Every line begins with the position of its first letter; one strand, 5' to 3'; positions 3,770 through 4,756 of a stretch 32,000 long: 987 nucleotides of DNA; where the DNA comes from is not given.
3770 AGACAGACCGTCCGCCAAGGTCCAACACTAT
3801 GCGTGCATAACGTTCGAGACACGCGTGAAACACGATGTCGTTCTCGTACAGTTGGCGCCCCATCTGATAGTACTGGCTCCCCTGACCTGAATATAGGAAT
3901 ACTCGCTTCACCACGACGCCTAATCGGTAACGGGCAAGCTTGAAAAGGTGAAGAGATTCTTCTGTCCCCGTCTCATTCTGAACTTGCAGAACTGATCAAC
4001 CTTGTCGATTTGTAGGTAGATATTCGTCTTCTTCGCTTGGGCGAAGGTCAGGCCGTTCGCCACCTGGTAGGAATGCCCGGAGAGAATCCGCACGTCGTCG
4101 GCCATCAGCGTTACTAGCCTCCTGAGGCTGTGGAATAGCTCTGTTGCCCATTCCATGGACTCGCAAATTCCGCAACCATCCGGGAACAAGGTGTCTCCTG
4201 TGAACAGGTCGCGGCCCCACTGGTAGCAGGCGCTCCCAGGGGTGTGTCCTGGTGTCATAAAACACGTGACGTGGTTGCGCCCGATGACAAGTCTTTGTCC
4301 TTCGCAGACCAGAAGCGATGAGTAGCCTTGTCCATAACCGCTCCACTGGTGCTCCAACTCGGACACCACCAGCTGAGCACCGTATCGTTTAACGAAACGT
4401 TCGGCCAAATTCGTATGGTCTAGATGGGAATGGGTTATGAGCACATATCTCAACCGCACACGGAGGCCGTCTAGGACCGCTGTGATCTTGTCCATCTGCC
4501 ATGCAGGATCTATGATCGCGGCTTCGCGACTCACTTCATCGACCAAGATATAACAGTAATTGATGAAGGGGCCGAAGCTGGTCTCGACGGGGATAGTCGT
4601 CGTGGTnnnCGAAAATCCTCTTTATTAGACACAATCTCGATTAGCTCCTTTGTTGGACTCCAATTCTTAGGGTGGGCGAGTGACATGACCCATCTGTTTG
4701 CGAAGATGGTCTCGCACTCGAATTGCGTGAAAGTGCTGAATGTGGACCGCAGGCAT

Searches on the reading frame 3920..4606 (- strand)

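Call 11: search_protein_families(library=pfam, proteins=[window:3920-4606:-], max_evalue=0.001)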
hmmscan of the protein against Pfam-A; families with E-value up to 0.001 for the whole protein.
window:3920-4606:- (228 aa): 1 family
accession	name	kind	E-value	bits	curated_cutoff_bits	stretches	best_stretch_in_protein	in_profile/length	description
PF00753.33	Lactamase_B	-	6.9e-17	62.5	22.7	1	12-170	2-182/196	Metallo-beta-lactamase superfamily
